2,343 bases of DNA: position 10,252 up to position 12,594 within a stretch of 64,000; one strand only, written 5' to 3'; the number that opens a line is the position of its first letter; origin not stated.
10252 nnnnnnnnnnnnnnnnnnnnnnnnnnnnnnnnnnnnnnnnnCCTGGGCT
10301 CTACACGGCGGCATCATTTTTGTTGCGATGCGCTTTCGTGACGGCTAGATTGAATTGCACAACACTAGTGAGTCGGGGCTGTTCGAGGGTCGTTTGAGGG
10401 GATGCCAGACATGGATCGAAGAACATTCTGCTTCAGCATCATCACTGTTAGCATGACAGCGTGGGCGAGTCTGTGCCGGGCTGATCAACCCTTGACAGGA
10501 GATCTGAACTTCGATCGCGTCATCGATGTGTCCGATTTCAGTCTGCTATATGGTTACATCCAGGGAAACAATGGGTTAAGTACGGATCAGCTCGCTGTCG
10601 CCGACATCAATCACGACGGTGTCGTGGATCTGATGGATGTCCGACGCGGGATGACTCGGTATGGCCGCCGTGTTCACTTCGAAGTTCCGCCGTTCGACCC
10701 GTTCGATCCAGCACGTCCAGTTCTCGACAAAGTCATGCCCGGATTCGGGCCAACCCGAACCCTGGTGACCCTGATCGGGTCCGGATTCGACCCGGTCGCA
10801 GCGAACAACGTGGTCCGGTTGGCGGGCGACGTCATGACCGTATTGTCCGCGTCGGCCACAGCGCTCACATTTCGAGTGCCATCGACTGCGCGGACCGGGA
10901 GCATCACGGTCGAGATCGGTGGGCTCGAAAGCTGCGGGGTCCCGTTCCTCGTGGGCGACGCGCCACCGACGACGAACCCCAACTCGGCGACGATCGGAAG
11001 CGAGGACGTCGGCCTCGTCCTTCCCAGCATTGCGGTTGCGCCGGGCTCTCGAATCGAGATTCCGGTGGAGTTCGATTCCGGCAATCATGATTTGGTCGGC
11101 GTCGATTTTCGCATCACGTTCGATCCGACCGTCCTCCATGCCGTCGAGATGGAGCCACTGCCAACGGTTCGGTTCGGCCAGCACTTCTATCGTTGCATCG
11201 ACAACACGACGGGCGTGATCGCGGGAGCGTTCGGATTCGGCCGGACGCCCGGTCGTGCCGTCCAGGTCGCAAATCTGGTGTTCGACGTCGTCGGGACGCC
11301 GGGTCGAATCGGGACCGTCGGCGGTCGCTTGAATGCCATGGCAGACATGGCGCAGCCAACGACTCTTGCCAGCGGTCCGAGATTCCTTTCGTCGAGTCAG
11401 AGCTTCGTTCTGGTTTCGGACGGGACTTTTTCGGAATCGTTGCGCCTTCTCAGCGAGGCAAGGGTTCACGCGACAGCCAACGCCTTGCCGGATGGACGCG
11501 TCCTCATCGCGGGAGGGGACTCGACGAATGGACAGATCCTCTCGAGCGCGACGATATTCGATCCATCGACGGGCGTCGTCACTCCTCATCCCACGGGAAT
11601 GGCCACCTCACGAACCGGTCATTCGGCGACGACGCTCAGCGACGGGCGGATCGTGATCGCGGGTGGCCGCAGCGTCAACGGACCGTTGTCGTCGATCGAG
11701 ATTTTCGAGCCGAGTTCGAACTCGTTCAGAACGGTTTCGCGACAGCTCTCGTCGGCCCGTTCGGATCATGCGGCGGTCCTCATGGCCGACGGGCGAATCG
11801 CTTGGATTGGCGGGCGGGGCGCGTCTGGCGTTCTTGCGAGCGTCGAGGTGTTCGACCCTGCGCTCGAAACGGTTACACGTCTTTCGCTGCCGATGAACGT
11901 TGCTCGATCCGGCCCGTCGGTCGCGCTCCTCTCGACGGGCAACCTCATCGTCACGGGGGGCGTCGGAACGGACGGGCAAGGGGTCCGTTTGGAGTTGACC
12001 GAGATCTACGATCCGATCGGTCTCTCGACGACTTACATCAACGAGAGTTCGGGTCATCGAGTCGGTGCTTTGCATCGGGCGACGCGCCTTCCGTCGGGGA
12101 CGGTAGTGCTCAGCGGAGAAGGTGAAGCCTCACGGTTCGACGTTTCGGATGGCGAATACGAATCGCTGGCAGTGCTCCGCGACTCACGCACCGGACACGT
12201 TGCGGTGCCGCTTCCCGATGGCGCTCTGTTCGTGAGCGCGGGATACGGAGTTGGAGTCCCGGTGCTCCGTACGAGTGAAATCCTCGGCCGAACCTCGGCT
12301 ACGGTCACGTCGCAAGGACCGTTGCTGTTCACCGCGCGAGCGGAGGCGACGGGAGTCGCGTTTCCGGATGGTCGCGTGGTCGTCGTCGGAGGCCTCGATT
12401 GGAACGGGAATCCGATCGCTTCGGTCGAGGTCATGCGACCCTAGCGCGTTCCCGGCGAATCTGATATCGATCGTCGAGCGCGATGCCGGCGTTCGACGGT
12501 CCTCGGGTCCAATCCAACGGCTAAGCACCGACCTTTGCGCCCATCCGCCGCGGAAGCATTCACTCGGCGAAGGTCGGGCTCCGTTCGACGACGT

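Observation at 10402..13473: Secreted dockerin-IPT-Kelch protein and pilin-like gene immediately downstream of the kinase-activator fusion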

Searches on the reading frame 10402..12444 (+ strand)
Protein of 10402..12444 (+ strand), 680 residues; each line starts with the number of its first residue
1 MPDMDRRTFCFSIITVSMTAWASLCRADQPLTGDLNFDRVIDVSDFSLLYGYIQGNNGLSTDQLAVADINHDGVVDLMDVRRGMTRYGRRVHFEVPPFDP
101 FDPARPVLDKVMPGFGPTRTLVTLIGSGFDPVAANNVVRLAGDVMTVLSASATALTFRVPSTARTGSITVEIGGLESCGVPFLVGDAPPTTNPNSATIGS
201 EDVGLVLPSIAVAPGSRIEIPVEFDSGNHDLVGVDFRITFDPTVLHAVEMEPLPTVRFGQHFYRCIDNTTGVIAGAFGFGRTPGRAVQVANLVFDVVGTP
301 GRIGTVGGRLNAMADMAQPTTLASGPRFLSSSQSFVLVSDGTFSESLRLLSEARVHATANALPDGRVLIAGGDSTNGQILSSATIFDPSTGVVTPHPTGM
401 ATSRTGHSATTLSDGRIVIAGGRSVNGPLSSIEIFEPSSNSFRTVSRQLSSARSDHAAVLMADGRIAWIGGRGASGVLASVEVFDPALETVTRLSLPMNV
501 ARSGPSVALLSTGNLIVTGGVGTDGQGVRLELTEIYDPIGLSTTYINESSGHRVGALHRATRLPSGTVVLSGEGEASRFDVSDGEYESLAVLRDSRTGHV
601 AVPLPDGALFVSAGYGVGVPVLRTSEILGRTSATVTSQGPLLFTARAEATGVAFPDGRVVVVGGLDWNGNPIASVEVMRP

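Call 3: search_protein_families(library=pfam, proteins=[window:10402-12444:+], max_evalue=0.1)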
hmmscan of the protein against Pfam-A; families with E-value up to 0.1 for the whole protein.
window:10402-12444:+ (680 aa): 15 families
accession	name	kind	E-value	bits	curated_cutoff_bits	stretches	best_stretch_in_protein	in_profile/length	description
PF13418.12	Kelch_4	-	1.3e-31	108.7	21.6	4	404-445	2-44/49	Galactose oxidase, central domain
PF01344.31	Kelch_1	-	5.2e-18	64.7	20.1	2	407-446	4-43/46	Kelch motif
PF13964.12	Kelch_6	-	1.4e-16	60.3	25.3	2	404-446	2-44/50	Kelch motif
PF24681.1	Kelch_KLHDC2_KLHL20_DRC7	-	1.7e-13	50.9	50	1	364-521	8-173/221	KLHDC2/KLHL20/DRC7 Kelch-repeats domain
PF07250.17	Glyoxal_oxid_N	-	7.3e-13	48.7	37.5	2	578-665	50-136/243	Glyoxal oxidase N-terminus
PF07646.21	Kelch_2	-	3.2e-09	36.8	21.3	1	405-447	2-46/48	Kelch motif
PF00404.24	Dockerin_1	-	1.8e-07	31.7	22.9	1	33-80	2-49/57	Dockerin type I domain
PF00963.24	Cohesin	-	2.8e-07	31.3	24.1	1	205-275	3-75/139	Cohesin domain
PF13415.12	Kelch_3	-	1.2e-06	28.9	22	0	365-411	2-47/48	Galactose oxidase, central domain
PF01833.30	TIG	-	2e-05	24.9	20.9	1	106-174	1-72/84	IPT/TIG domain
PF17164.10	DUF5122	-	0.00023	21.8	27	0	413-428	2-18/36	Domain of unknown function (DUF5122) beta-propeller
PF21851.2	DUF6910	-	0.0033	17.7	27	0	628-660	140-172/225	Family of unknown function (DUF6910)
PF24996.1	NANM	-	0.0053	16.1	45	0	371-423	70-125/350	N-acetylneuraminate epimerase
PF13517.12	FG-GAP_3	-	0.079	14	26.9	0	58-77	40-59/61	FG-GAP-like repeat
PF13540.12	RCC1_2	-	0.095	13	22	0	506-526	11-30/30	Regulator of chromosome condensation (RCC1) repeat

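Call 4: search_protein_families(library=ncbifam, proteins=[window:10402-12444:+], max_evalue=0.1)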
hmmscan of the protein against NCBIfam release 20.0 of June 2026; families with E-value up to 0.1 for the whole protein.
window:10402-12444:+ (680 aa): 7 families
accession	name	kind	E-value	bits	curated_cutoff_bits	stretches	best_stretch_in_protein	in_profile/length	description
NF052501.1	RdCuOxGlxASco2837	equivalog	4e-07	28.7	800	1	354-423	66-138/645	radical copper oxidase GlxA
TIGR02608.1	delta_60_rpt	domain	0.00033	20.4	76.5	0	406-423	3-21/55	delta-60 repeat domain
NF047769.1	LIC10067_lipo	equivalog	0.00045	19.5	200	1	118-172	58-112/239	LIC10067 family putative lipoprotein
NF058597.1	CoaZ_rpt_PGGG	domain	0.018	15.1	30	1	116-171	16-70/88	choice-of-anchor Z repeating domain-containing protein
TIGR03547.1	muta_rot_YjhT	subfamily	0.018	14.2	256.35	0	374-423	78-127/346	YjhT family mutarotase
NF010231.0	PRK13682.2-1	equivalog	0.023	15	82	1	270-294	11-35/57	hypothetical protein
NF049990.1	CellobisidaseCelK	equivalog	0.096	10.8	1700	0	30-81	827-876/889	cellulose 1,4-beta-cellobiosidase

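Call 9: find_encoding_contigs(protein=window:10402-12444:+, flank=10000, max_places=6)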
Protein window:10402-12444:+ (680 aa): no gene with exactly this product is on record in the collection.

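Call 10: find_homologous_proteins(query=window:10402-12441:+)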
Query window:10402-12441:+ (680 aa): 460 proteins with E <= 0.001 among 8000 candidates; the best 120 are listed.
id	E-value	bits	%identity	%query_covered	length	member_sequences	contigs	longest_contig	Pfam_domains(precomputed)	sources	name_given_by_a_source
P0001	0.0e+0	1411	100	96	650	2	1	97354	PF07646.22,PF13418.13,PF07250.18,PF24681.2,PF13415.13,PF00404.25,PF00963.25,PF01344.32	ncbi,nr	ncbi:MAG: IPT/TIG domain-containing protein [Planctomycetes bacterium]|nr:IPT/TIG domain-containing 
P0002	3.4e-294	995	68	100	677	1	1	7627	PF07646.22,PF13418.13,PF07250.18,PF24681.2,PF13415.13,PF01833.31,PF00404.25,PF00963.25,PF01344.32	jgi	jgi:IPT/TIG domain-containing protein/dockerin type I repeat protein/cohesin domain-containing prote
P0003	2.6e-222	758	55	99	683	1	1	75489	PF07646.22,PF13418.13,PF07250.18,PF24681.2,PF13415.13,PF01833.31,PF00404.25,PF01344.32,PF25210.2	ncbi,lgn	-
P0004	6.5e-214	730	53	99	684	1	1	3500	PF07646.22,PF13418.13,PF07250.18,PF24681.2,PF13415.13,PF01833.31,PF00404.25,PF00963.25,PF01344.32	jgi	jgi:hypothetical protein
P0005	4.5e-122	427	36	49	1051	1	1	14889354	PF07646.22,PF13418.13,PF24681.2,PF17164.11,PF13415.13,PF24981.2,PF02698.24,PF01344.32,PF25210.2,PF25390.2,PF24996.1,PF07250.18,PF13964.13,PF07893.20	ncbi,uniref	ncbi:kelch repeat-containing protein [Sorangium sp. So ce388]|uniref:kelch repeat-containing protein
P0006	1.5e-101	359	36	49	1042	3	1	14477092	PF07646.22,PF13418.13,PF24681.2,PF13415.13,PF15232.12,PF24981.2,PF13540.13,PF01344.32,PF25210.2,PF24996.1,PF07250.18,PF13964.13,PF13854.13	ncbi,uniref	ncbi:kelch repeat-containing protein [Sorangium sp. So ce321]|uniref:Kelch repeat-containing protein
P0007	8.3e-101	356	34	49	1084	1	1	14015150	PF24996.1,PF07646.22,PF13418.13,PF07250.18,PF13964.13,PF24681.2,PF13415.13,PF24981.2,PF01344.32,PF25210.2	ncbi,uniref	ncbi:kelch repeat-containing protein [Sorangium sp. So ce131]|uniref:kelch repeat-containing protein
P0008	1.7e-90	322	29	49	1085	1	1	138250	PF07646.22,PF13418.13,PF12768.14,PF24681.2,PF13415.13,PF24981.2,PF01344.32,PF25210.2,PF24996.1,PF07250.18,PF13964.13,PF13854.13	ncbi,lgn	-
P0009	2.8e-90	322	29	50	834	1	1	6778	PF18755.7,PF24996.1,PF07646.22,PF13418.13,PF07250.18,PF13964.13,PF24681.2,PF13415.13,PF24981.2,PF01344.32,PF25210.2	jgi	jgi:hypothetical protein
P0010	1.1e-88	316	28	49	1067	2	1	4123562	PF07646.22,PF13418.13,PF12768.14,PF24681.2,PF13415.13,PF24981.2,PF01344.32,PF25210.2,PF24996.1,PF07250.18,PF13964.13,PF13854.13,PF00263.27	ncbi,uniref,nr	ncbi:kelch repeat-containing protein [Bdellovibrio sp. ZAP7]|uniref:kelch repeat-containing protein 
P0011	6.5e-88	314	34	53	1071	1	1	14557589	PF07646.22,PF13418.13,PF24681.2,PF13415.13,PF24981.2,PF02698.24,PF01344.32,PF25210.2,PF25390.2,PF24996.1,PF07250.18,PF13964.13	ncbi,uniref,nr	ncbi:uncharacterized protein SOCE26_100540 [Sorangium cellulosum]|uniref:Uncharacterized protein n=1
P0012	6.7e-86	307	28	47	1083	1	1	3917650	PF07646.22,PF13418.13,PF12768.14,PF24681.2,PF13415.13,PF24981.2,PF01344.32,PF25210.2,PF18755.7,PF24996.1,PF07250.18,PF13964.13,PF00263.27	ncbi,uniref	ncbi:kelch repeat-containing protein [Bdellovibrio sp. HCB185ZH]|uniref:Kelch repeat-containing prot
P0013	8.0e-77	277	30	48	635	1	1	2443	PF07646.22,PF13418.13,PF12768.14,PF24681.2,PF13415.13,PF24981.2,PF13540.13,PF02698.24,PF01344.32,PF25210.2,PF18755.7,PF24996.1,PF07250.18,PF13964.13,PF13854.13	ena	-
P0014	2.9e-76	275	32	48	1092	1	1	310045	PF24996.1,PF07646.22,PF13418.13,PF07250.18,PF13964.13,PF24681.2,PF13415.13,PF24981.2,PF01344.32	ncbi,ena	-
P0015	1.9e-73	266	33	48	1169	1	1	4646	PF07646.22,PF13418.13,PF24681.2,PF13415.13,PF01833.31,PF24981.2,PF01344.32,PF25210.2,PF18755.7,PF07250.18,PF13964.13,PF00041.28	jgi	jgi:hypothetical protein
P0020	5.0e-66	242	31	51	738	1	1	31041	PF07646.22,PF13418.13,PF07250.18,PF13964.13,PF24681.2,PF13415.13,PF24981.2,PF01344.32,PF25210.2,PF00263.27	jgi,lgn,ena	-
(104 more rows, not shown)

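Call 11: find_encoding_contigs(protein=P0001, flank=10000, max_places=3)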
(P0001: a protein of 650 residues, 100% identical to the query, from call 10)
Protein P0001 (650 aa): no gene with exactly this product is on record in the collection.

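Call 12: find_encoding_contigs(protein=P0003, flank=10000, max_places=3)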
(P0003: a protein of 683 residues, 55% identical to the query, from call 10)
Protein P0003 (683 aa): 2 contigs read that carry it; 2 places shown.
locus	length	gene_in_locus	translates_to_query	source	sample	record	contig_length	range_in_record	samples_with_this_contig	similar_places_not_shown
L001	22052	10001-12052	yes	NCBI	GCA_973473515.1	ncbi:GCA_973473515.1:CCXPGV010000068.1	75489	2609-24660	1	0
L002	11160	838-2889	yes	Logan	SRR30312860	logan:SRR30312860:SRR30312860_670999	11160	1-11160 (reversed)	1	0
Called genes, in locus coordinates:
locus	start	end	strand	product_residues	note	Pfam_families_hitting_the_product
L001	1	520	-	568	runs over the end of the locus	PF00528:BPD_transp_1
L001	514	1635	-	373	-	PF00005:ABC_tran, PF08402:TOBE_2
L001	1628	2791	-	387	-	PF13531:SBP_bac_11, PF01547:SBP_bac_1, PF13416:SBP_bac_8, PF13343:SBP_bac_6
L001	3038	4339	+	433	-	PF01266:DAO (faint), PF01593:Amino_oxidase, PF13450:NAD_binding_8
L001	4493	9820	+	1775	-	PF00069:Pkinase, PF07714:PK_Tyr_Ser-Thr, PF13191:AAA_16, PF13424:TPR_12, PF17874:TPR_MalT, PF13424:TPR_12, PF01590:GAF, PF13185:GAF_2, +13 more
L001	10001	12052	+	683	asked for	PF00404:Dockerin_1 (weak), PF01833:TIG (faint), PF07646:Kelch_2 (faint), PF07250:Glyoxal_oxid_N (faint), PF13418:Beta-prop_TYW4 (faint), PF24681:Kelch_KLHDC2_KLHL20_DRC7, PF13415:Beta-prop_FBX42 (weak), PF01344:Kelch_1 (weak), +1 more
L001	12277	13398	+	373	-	PF13439:Glyco_transf_4, PF13579:Glyco_trans_4_4, PF00534:Glycos_transf_1, PF13692:Glyco_trans_1_4, PF13524:Glyco_trans_1_2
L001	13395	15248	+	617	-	PF18914:DUF5666, PF13372:Alginate_exp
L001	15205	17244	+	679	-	PF00884:Sulfatase, PF18914:DUF5666 (faint), PF01663:Phosphodiest (weak), PF16347:SGSH_C (weak)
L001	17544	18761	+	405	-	PF13620:CarboxypepD_reg (weak), PF13715:CarbopepD_reg_2 (faint), PF13620:CarboxypepD_reg (weak)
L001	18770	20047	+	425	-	PF04101:Glyco_tran_28_C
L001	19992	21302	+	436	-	PF13439:Glyco_transf_4, PF20706:GT4-conflict (weak), PF00534:Glycos_transf_1, PF13692:Glyco_trans_1_4, PF13524:Glyco_trans_1_2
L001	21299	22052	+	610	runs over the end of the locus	PF00664:ABC_membrane, PF00005:ABC_tran, PF02463:SMC_N (faint)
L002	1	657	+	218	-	?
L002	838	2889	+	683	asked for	PF00404:Dockerin_1 (weak), PF01833:TIG (faint), PF07646:Kelch_2 (faint), PF07250:Glyoxal_oxid_N (faint), PF13418:Beta-prop_TYW4 (faint), PF24681:Kelch_KLHDC2_KLHL20_DRC7, PF13415:Beta-prop_FBX42 (weak), PF01344:Kelch_1 (weak), +1 more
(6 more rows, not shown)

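Call 13: find_encoding_contigs(protein=P0002, flank=10000, max_places=3)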
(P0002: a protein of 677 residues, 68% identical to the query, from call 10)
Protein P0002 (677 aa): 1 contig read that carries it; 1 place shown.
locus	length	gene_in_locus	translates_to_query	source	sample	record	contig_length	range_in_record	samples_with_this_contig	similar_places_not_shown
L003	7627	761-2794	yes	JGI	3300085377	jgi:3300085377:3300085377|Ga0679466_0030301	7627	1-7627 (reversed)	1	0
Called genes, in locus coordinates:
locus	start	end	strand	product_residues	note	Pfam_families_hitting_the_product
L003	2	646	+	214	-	?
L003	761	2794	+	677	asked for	PF00404:Dockerin_1, PF01833:TIG, PF00963:Cohesin (weak), PF13418:Beta-prop_TYW4 (faint), PF01344:Kelch_1 (faint), PF07250:Glyoxal_oxid_N (faint), PF07646:Kelch_2 (faint), PF24681:Kelch_KLHDC2_KLHL20_DRC7, +1 more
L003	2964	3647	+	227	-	PF07963:N_methyl (weak)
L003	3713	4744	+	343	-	PF21238:Pus10_C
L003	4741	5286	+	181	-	-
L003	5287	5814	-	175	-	PF09721:Exosortase_EpsH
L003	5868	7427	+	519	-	-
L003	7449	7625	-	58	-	?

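Call 26: find_encoding_contigs(protein=P0004, flank=10000, max_places=3)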
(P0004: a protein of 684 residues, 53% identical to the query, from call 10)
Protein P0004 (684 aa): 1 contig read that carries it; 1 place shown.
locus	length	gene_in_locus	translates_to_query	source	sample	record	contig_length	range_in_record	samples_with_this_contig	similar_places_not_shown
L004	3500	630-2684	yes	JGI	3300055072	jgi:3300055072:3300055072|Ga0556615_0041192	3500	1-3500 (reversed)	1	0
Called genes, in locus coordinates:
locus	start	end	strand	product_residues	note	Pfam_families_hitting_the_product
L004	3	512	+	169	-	?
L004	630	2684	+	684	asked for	PF00404:Dockerin_1 (weak), PF01833:TIG, PF00963:Cohesin (weak), PF01344:Kelch_1 (faint), PF07250:Glyoxal_oxid_N (faint), PF07646:Kelch_2 (faint), PF13415:Beta-prop_FBX42, PF24681:Kelch_KLHDC2_KLHL20_DRC7, +1 more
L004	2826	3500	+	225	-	?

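Call 33: search_solved_structures(query=A2, max_evalue=0.01)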
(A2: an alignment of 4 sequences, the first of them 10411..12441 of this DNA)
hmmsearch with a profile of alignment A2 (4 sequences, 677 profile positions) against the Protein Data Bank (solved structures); distinct sequences matched with E-value up to 0.01: 117 (the best 60 are shown).
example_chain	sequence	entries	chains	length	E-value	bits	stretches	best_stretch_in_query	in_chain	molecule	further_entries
7on6_A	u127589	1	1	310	1.3e-31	112.6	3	400-550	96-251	SAKe6AE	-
8pjr_A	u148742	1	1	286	1.4e-29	105.9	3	399-507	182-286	SAKe6AC-LB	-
7pvp_A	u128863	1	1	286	3.7e-29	104.5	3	411-519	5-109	SAKe6BC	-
8pjw_A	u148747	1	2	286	2.4e-28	101.8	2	411-551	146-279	SAKe6FE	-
7on8_A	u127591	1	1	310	1.6e-26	95.7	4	421-552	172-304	SAKe6AR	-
7ong_A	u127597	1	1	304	2.1e-25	92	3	419-553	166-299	SAKe6BE-L1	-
8pjz_A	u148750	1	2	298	3.6e-25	91.3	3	412-550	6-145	SAKe6EEtal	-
7op4_A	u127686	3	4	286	4.4e-25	91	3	411-508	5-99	SAKe6BE-3HH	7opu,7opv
7onc_A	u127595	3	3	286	8e-25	90.2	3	411-507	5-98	SAKe6BE | S6BE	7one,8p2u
9tsn_A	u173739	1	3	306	8.2e-22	80.2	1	361-604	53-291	Kelch protein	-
7ona_A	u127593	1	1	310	1.7e-21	79.2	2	397-546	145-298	SAKe6AC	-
5yy8_A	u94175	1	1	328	3.1e-21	78.3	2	362-550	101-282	Influenza virus NS1A-binding protein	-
8pjv_A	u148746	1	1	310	4.1e-21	77.9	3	401-550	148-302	SAKe6DR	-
8pjt_A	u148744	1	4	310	7e-21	77.1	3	420-550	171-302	SAKe6DEref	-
6n3h_A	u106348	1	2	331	8.7e-21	76.8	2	362-551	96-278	Influenza virus NS1A-binding protein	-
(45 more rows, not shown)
